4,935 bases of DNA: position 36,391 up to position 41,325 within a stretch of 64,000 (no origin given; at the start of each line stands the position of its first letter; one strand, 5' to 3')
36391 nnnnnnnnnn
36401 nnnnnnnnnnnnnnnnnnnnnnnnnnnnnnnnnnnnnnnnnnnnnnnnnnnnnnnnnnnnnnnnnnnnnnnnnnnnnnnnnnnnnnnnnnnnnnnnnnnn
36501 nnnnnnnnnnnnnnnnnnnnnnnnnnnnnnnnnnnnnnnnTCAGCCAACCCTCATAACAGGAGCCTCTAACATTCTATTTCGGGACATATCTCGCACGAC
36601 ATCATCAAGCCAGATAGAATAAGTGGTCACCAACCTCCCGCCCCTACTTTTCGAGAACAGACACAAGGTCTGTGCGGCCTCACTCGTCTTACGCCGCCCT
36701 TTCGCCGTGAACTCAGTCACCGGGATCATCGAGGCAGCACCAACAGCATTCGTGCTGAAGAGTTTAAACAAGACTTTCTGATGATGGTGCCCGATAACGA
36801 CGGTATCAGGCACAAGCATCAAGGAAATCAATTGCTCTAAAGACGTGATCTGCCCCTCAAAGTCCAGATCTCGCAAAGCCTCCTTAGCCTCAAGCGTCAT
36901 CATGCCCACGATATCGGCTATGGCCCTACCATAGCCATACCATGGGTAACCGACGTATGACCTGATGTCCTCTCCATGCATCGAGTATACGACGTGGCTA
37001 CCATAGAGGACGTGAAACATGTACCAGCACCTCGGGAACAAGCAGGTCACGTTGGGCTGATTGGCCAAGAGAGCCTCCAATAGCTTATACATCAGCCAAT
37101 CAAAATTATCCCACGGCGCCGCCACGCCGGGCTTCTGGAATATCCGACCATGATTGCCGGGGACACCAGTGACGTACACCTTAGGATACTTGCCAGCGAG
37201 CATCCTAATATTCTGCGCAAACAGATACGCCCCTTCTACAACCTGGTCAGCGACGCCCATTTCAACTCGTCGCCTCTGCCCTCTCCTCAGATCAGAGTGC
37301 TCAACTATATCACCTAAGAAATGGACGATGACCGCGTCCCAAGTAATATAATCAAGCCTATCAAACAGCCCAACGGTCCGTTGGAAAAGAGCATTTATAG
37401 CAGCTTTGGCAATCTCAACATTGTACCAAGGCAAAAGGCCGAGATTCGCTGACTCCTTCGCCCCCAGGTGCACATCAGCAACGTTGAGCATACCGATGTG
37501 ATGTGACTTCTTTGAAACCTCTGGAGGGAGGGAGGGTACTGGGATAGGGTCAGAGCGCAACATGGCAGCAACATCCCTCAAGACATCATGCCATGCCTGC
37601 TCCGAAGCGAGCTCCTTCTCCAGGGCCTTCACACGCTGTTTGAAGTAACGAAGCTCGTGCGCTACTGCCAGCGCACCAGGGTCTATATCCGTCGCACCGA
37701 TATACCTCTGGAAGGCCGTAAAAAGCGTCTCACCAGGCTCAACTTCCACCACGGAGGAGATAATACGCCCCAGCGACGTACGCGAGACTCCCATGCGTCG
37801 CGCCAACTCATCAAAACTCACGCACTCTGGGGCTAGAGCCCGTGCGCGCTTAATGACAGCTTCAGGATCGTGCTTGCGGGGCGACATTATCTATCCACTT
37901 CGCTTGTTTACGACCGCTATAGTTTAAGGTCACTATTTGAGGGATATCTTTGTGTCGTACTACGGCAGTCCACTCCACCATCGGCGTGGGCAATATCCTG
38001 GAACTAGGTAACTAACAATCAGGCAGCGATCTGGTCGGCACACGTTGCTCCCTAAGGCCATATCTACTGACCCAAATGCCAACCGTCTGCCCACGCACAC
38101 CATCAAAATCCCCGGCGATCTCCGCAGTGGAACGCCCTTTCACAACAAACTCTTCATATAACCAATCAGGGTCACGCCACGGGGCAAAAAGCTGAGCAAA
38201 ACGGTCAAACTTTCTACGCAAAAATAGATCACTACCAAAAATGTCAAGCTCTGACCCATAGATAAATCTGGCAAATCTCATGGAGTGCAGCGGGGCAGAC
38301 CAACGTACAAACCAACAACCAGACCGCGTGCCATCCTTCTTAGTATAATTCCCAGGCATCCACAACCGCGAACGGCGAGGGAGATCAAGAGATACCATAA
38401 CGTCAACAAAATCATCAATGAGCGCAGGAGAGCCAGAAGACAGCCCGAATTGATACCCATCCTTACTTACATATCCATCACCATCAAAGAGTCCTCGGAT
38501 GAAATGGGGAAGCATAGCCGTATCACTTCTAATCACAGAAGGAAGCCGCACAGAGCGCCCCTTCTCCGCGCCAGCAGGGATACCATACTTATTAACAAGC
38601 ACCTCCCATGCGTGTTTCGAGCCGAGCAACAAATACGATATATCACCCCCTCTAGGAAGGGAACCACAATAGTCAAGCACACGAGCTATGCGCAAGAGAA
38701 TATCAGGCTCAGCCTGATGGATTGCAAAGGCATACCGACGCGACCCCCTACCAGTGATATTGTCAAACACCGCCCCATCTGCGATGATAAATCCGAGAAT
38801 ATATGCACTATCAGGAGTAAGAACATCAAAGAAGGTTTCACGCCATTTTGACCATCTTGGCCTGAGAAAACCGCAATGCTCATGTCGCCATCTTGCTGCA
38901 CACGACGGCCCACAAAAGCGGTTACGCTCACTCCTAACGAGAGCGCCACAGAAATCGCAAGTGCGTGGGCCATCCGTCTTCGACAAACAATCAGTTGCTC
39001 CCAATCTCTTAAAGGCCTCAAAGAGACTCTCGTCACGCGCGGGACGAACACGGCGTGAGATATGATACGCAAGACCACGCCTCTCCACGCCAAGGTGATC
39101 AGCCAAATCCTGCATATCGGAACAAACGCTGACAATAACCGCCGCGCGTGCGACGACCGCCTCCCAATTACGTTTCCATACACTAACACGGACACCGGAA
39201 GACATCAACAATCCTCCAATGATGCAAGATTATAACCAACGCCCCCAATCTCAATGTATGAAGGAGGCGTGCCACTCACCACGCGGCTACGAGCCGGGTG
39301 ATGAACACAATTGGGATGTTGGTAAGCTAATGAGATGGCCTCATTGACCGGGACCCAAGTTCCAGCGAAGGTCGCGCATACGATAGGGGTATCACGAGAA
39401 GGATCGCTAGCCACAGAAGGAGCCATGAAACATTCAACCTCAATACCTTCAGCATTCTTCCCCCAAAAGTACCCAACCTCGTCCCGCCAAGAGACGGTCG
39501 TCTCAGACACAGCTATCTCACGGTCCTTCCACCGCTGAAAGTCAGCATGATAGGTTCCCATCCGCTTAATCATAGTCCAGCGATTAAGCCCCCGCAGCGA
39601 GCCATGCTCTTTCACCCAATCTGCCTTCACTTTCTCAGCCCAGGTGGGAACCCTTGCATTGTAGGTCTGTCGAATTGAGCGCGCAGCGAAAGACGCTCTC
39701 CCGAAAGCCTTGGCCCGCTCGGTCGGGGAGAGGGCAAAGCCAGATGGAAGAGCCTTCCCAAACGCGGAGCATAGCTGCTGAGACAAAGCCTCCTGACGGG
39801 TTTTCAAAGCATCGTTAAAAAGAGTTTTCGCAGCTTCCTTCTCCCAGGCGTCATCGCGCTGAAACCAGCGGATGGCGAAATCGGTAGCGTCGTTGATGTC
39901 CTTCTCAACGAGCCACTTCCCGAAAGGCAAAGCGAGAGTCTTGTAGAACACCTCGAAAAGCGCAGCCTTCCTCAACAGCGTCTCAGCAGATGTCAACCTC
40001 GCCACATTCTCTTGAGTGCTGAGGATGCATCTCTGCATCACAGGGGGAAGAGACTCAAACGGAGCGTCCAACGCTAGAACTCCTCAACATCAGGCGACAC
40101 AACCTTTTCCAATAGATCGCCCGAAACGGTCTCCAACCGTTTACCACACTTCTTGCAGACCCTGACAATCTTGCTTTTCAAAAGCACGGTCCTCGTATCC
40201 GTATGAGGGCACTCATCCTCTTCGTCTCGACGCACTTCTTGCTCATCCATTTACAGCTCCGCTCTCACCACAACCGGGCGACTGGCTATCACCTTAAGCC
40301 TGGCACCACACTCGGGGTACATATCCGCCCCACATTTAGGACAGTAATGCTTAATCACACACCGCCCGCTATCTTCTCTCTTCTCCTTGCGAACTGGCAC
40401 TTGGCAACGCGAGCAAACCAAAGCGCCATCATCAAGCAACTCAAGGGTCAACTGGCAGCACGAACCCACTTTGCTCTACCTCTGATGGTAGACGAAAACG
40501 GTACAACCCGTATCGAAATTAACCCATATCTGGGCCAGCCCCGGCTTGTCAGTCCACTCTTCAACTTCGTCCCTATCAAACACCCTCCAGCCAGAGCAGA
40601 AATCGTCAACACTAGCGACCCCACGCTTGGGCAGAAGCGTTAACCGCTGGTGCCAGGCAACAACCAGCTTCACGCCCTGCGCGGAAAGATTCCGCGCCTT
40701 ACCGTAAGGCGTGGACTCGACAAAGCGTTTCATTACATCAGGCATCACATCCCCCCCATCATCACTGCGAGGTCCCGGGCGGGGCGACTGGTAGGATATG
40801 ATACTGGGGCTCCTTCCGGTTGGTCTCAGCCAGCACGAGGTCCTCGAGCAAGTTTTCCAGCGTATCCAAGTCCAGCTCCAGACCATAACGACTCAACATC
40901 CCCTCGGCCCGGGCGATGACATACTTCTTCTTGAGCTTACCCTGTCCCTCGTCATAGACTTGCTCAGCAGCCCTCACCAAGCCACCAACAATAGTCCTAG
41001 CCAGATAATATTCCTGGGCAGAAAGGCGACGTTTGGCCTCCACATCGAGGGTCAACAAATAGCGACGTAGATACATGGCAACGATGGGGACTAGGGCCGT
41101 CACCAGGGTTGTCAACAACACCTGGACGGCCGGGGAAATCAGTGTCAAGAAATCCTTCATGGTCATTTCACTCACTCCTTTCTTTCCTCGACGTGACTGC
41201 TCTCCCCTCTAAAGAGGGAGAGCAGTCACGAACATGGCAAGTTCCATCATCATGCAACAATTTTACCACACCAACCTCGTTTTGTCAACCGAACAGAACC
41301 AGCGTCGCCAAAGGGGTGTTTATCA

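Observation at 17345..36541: About 19 kb glycan-tailoring island between the portal and the replication genes, with no export machinery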

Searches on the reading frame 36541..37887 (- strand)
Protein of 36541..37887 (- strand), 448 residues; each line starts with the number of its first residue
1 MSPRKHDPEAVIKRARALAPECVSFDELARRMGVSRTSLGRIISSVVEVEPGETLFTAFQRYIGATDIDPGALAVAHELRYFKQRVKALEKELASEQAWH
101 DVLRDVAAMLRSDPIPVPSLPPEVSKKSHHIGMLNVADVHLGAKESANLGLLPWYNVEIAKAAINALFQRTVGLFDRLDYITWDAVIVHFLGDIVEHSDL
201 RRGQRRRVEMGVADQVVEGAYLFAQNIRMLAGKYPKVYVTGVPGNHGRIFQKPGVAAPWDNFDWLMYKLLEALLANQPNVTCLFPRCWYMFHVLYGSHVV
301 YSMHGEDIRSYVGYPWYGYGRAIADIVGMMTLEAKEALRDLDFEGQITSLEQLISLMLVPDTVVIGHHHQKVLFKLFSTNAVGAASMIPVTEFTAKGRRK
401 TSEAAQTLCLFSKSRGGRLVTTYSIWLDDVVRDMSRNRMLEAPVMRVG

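Call 8: search_protein_families(library=pfam, proteins=[window:36541-37887:-], max_evalue=0.01)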
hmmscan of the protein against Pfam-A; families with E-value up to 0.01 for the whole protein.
window:36541-37887:- (448 aa): 0 families

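Call 10: search_protein_families(library=phrogs, proteins=[window:36541-37887:-], max_evalue=0.001)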
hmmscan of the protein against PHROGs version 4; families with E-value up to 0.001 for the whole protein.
window:36541-37887:- (448 aa): 2 families
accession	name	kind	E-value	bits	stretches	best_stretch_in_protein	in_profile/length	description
phrog_284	-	DNA, RNA and nucleotide metabolism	2.2e-39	136.5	1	82-428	81-395/398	exonuclease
phrog_704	-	DNA, RNA and nucleotide metabolism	9.7e-10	39.1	1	83-309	91-301/390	DNA repair exonuclease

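Call 27: find_homologous_proteins(query=window:36541-37887:-, max_evalue=1e-10)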
Query window:36541-37887:- (448 aa): 11 proteins with E <= 1e-10 among 8000 candidates.
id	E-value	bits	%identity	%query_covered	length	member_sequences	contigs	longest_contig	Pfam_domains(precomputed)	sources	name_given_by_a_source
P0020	0.0e+0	1024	100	100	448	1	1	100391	-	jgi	-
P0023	3.0e-270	914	89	100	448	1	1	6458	-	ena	-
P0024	1.0e-164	566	57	99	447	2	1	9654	-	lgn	-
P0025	1.4e-158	546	57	99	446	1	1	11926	-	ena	-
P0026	2.0e-151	523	55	100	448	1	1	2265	-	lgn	-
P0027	2.9e-147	509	53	100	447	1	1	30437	-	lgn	-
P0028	4.4e-144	498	52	99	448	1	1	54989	-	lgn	-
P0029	1.9e-138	480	54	95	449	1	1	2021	-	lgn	-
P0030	1.5e-51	194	31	95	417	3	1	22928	PF00149.34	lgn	-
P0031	2.6e-20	91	27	59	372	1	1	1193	-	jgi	jgi:hypothetical protein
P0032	5.0e-13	67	26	76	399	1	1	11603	-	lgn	-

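Call 32: find_encoding_contigs(protein=P0028, flank=10000, max_places=2)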
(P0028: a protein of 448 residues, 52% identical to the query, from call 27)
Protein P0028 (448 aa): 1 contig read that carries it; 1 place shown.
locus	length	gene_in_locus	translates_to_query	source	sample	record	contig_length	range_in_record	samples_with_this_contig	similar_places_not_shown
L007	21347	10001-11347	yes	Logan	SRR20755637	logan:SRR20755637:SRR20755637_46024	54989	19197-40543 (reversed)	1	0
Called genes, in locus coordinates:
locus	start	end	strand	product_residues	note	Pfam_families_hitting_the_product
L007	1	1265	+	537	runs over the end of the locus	PF22842:Pel9A-like_beta_helix, PF13229:Beta_helix, PF05048:NosD (weak), PF13229:Beta_helix (weak), PF17161:DUF5123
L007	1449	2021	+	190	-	-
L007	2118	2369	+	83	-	-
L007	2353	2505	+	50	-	-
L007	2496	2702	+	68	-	-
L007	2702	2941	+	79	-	-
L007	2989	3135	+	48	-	-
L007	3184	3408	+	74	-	-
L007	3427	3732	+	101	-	-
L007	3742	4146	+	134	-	-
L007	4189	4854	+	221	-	PF04055:Radical_SAM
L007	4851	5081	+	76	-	-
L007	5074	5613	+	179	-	-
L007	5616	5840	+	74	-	-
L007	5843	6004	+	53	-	-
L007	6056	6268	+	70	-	-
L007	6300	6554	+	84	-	-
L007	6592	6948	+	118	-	-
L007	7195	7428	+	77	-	-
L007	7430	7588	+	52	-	-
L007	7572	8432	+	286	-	-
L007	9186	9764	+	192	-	-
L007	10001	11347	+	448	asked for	-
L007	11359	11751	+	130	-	PF08239:SH3_3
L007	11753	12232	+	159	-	PF13384:HTH_23 (faint)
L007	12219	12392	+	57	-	PF08271:Zn_Ribbon_TF (faint), PF09723:Zn_ribbon_8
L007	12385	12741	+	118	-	-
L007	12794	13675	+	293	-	PF01408:GFO_IDH_MocA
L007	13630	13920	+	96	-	-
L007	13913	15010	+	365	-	PF04055:Radical_SAM, PF13186:SPASM (weak)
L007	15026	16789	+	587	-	PF00004:AAA, PF01434:Peptidase_M41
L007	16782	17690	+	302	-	-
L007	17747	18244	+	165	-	PF25084:LbH_EIF2B, PF00132:Hexapep, PF14602:Hexapep_2 (faint), PF25087:GMPPB_C, PF00132:Hexapep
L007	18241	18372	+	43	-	-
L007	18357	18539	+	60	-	-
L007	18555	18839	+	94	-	-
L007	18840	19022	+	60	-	-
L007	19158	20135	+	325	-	PF13692:Glyco_trans_1_4 (weak)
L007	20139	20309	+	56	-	-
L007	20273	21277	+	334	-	PF01370:Epimerase, PF04321:RmlD_sub_bind (faint), PF16363:GDP_Man_Dehyd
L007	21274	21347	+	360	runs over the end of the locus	PF01041:DegT_DnrJ_EryC1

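Call 45: find_encoding_contigs(protein=P0027, flank=10000, max_places=2)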
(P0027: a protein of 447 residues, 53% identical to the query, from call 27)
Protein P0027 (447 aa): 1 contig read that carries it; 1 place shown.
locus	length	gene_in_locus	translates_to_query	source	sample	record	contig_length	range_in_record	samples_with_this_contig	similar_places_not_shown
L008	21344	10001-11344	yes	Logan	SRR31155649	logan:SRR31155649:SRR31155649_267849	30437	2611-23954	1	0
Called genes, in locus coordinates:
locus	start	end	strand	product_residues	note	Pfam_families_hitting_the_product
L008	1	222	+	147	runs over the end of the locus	PF15891:Nuc_deoxyri_tr2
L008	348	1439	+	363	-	PF01145:Band_7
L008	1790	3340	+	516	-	-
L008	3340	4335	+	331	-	PF20208:ARPP-1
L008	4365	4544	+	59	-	-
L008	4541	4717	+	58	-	-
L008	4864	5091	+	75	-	-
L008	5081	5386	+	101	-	-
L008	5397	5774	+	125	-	-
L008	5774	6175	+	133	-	-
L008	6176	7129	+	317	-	PF04055:Radical_SAM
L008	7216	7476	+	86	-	-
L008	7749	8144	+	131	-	-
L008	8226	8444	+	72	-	-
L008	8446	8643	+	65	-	-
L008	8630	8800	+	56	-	-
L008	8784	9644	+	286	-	-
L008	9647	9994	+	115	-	-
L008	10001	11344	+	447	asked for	-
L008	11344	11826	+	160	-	PF13384:HTH_23 (faint), PF13551:HTH_29 (faint)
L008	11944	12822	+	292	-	PF01408:GFO_IDH_MocA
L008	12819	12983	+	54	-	-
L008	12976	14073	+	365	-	PF04055:Radical_SAM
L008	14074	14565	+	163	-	-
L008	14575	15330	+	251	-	-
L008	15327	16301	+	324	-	-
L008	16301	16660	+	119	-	-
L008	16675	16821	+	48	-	-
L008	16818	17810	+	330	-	PF13524:Glyco_trans_1_2 (weak)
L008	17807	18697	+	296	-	-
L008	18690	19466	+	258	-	PF02709:Glyco_transf_7C (weak)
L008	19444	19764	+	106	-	-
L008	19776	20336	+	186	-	PF13578:Methyltransf_24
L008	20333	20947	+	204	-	PF13578:Methyltransf_24 (weak)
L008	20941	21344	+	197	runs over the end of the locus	-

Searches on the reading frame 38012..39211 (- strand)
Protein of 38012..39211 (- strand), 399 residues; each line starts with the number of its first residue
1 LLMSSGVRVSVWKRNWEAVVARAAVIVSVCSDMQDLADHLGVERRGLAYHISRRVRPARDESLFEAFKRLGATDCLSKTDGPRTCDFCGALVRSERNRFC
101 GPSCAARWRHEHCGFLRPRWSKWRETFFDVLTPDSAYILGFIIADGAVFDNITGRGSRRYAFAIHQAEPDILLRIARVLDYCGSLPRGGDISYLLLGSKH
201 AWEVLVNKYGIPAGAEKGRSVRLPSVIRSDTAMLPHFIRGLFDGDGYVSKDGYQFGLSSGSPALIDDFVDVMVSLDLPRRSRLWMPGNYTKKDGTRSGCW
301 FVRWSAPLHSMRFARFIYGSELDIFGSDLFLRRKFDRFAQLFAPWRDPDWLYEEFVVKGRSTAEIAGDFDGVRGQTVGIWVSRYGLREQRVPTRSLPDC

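Call 8: search_protein_families(library=pfam, proteins=[window:38012-39211:-], max_evalue=0.01)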
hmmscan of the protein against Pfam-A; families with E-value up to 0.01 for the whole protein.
window:38012-39211:- (399 aa): 2 families
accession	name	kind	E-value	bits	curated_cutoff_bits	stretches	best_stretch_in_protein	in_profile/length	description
PF14528.11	LAGLIDADG_3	-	6.3e-09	36.4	22.5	1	237-279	6-50/82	LAGLIDADG-like domain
PF05204.19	Hom_end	-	6.5e-05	23.5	21.1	0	224-277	3-58/110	Homing endonuclease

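Call 10: search_protein_families(library=phrogs, proteins=[window:38012-39211:-], max_evalue=0.001)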
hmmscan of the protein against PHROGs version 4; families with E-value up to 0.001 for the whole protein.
window:38012-39211:- (399 aa): 1 family
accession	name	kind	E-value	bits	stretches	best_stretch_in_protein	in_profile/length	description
phrog_4645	-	DNA, RNA and nucleotide metabolism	6.5e-13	49.5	1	123-252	96-224/308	endonuclease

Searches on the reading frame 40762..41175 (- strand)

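Call 55: search_protein_families(library=pfam, proteins=[window:40762-41175:-], max_evalue=0.01)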
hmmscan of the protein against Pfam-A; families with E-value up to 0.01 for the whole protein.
window:40762-41175:- (137 aa): 1 family
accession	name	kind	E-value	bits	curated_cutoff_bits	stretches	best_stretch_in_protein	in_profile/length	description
PF09682.15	Phage_holin_6_1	-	9.3e-08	32.8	24.9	1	20-113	8-95/101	Bacteriophage holin of superfamily 6 (Holin_LLH)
